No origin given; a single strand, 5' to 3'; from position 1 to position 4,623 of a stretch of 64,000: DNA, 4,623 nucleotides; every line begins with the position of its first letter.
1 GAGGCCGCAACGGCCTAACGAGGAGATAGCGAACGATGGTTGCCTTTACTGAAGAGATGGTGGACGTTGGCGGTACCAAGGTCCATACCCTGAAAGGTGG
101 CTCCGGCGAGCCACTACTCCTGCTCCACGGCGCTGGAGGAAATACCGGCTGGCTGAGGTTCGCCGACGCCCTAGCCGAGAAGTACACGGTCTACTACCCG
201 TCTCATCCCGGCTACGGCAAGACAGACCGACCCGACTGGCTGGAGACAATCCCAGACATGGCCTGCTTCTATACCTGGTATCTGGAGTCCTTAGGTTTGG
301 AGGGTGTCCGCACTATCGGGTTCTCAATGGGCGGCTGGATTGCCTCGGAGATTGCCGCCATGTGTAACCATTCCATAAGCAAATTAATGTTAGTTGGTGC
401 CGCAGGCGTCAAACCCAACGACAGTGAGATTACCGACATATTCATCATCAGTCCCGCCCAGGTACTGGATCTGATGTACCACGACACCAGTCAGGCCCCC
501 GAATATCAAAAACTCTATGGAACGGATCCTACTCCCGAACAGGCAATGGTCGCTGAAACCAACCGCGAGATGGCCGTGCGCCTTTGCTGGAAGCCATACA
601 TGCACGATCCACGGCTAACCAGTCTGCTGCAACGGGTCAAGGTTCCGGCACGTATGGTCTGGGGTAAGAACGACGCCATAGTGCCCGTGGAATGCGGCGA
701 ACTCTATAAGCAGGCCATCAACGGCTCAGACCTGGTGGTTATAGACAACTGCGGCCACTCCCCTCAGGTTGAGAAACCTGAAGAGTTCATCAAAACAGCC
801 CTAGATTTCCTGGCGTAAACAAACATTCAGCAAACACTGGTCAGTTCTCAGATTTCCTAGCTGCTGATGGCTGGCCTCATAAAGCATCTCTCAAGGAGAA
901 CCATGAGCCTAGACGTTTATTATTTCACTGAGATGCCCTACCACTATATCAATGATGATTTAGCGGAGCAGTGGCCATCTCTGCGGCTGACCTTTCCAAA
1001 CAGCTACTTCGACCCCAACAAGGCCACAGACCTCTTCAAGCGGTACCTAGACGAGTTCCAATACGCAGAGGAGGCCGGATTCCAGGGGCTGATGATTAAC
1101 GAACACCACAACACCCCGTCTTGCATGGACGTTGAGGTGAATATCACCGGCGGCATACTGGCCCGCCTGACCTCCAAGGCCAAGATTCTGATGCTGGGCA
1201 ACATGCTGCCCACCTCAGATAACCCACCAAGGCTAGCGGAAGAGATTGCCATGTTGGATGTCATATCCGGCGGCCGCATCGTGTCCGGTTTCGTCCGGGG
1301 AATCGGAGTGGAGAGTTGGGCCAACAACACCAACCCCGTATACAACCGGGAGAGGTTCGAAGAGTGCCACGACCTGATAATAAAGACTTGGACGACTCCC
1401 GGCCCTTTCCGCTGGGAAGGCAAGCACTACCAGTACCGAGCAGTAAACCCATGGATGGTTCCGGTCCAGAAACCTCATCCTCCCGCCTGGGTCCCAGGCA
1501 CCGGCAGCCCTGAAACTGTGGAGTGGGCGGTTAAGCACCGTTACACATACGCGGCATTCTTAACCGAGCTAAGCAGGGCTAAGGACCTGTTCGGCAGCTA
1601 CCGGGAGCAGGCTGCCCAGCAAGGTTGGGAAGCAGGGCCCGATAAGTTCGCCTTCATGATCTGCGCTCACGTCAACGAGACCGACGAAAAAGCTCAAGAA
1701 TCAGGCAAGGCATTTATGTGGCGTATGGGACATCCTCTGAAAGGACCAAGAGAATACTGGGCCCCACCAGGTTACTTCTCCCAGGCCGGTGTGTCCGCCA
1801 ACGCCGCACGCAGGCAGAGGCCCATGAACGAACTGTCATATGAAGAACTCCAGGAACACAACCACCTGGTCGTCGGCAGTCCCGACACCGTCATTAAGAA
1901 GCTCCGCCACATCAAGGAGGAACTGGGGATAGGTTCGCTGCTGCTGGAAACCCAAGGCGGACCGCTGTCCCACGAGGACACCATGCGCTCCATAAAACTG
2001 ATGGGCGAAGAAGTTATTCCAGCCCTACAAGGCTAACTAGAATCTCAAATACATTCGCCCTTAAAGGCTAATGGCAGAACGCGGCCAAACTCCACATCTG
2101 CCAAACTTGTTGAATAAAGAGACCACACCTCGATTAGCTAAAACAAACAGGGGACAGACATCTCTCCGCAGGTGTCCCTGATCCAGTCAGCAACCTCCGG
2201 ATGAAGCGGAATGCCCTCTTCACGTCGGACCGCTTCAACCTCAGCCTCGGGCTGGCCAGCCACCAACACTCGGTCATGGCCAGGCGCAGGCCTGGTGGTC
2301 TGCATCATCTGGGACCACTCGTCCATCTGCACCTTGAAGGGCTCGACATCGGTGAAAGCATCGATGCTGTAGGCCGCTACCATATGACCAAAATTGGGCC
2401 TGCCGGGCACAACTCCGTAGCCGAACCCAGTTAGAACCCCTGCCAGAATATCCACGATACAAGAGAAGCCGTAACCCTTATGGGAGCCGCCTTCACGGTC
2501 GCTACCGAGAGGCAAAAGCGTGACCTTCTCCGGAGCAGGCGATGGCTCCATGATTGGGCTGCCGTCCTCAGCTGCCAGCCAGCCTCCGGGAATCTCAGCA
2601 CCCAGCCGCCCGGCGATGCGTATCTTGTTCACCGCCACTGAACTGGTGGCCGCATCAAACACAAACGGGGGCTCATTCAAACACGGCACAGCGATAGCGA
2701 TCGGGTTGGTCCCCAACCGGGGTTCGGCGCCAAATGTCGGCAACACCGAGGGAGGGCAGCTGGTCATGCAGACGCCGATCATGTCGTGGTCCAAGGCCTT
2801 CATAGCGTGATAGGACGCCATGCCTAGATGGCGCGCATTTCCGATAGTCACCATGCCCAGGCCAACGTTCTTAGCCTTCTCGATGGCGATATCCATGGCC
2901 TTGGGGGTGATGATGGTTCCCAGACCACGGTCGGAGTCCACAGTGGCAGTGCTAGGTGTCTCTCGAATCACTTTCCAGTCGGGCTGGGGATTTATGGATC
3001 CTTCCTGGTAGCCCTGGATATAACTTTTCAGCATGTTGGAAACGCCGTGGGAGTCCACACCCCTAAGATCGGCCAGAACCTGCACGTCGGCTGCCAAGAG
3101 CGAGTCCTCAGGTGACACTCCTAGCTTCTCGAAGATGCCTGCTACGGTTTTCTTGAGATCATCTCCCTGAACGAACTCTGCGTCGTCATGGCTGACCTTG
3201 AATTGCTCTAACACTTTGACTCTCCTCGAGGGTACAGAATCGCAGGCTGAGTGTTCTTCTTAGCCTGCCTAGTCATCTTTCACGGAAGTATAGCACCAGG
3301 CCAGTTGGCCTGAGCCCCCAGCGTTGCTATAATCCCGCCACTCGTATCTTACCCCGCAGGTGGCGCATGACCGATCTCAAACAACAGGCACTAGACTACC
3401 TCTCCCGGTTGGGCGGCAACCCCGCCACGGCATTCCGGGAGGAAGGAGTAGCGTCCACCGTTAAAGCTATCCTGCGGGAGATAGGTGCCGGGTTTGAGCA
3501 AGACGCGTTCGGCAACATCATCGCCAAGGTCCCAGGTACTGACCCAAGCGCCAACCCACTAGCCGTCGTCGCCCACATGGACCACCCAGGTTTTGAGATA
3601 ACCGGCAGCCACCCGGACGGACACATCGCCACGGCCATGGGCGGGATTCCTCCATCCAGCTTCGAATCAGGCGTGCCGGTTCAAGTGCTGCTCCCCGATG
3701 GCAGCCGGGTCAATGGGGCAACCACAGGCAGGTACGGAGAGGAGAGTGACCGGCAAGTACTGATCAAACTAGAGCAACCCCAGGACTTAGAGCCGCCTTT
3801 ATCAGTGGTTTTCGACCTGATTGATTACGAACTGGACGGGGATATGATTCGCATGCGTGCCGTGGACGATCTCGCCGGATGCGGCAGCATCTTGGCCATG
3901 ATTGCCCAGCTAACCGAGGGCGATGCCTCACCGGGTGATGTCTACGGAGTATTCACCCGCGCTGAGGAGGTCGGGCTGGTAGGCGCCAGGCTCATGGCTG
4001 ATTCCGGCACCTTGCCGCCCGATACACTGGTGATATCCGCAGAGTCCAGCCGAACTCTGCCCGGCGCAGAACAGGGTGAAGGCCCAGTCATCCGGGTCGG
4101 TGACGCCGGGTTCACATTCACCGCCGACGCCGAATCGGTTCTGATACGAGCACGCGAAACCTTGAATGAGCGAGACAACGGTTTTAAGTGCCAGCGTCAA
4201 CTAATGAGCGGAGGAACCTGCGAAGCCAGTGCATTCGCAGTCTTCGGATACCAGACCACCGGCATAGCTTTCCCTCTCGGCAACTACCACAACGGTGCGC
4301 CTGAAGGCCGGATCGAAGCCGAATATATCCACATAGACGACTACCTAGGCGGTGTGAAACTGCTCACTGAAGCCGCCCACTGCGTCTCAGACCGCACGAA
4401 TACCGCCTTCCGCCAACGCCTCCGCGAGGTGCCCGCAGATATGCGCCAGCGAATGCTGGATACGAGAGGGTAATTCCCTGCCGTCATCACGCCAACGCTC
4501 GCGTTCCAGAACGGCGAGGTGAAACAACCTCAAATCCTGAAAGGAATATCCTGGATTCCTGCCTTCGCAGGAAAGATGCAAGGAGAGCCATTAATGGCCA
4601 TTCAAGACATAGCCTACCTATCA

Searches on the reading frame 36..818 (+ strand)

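Call 85: search_protein_families(library=pfam, proteins=[window:36-818:+], max_evalue=0.0001)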
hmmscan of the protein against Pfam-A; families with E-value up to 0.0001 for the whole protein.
window:36-818:+ (260 aa): 3 families
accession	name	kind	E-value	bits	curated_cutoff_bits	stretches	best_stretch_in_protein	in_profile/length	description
PF00561.26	Abhydrolase_1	-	6.7e-25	88.6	25.8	1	26-248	2-245/245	alpha/beta hydrolase fold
PF12697.13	Abhydrolase_6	-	1.4e-19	72.1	26.3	1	27-253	1-216/217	Alpha/beta hydrolase family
PF12146.15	Hydrolase_4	-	1.3e-10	41.5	27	1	27-247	7-238/239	Serine aminopeptidase, S33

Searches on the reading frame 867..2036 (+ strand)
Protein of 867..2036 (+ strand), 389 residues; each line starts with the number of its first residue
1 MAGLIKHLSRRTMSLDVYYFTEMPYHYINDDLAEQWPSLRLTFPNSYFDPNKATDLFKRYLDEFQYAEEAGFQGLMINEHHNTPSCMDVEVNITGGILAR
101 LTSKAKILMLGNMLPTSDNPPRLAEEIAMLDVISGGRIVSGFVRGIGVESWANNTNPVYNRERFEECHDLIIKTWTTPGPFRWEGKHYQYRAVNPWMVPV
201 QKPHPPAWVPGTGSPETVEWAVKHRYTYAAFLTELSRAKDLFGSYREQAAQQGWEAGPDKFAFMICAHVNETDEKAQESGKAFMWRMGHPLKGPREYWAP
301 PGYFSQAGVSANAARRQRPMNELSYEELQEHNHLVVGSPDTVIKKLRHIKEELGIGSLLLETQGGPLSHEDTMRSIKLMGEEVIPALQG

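Call 85: search_protein_families(library=pfam, proteins=[window:867-2036:+], max_evalue=0.0001)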
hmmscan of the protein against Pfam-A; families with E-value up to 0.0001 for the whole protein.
window:867-2036:+ (389 aa): 1 family
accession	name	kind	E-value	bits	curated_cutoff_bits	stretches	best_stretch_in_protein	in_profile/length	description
PF00296.26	Bac_luciferase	-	1.1e-36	127.3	27.9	1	57-355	22-312/314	Luciferase-like monooxygenase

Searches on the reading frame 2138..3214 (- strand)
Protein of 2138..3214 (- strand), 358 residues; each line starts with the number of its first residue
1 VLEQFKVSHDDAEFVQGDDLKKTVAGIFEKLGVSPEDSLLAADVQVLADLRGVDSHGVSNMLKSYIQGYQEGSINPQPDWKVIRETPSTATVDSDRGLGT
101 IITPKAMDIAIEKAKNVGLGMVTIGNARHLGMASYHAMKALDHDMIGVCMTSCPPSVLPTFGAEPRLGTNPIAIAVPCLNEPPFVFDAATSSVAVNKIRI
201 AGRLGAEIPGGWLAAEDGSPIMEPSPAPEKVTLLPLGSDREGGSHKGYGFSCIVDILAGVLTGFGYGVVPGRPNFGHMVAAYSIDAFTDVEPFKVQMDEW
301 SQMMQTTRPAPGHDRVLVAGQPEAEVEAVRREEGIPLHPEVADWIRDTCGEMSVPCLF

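Call 85: search_protein_families(library=pfam, proteins=[window:2138-3214:-], max_evalue=0.0001)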
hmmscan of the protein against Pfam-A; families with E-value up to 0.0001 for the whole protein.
window:2138-3214:- (358 aa): 1 family
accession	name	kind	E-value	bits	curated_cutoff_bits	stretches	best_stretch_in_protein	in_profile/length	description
PF02615.19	Ldh_2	-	1.9e-104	349.8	38.8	1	17-344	3-331/333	Malate/L-lactate dehydrogenase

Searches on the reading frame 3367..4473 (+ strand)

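Call 85: search_protein_families(library=pfam, proteins=[window:3367-4473:+], max_evalue=0.0001)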
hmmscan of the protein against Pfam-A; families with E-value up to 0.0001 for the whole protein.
window:3367-4473:+ (368 aa): 3 families
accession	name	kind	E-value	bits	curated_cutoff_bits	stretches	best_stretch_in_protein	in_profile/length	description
PF05343.19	Peptidase_M42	-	2.7e-20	73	23.2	1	148-326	115-286/292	M42 glutamyl aminopeptidase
PF04389.22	Peptidase_M28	-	5.2e-08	33.3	21.3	0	165-212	30-78/193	Peptidase family M28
PF01546.33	Peptidase_M20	-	1.2e-06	29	24.6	1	165-337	33-204/206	Peptidase family M20/M25/M40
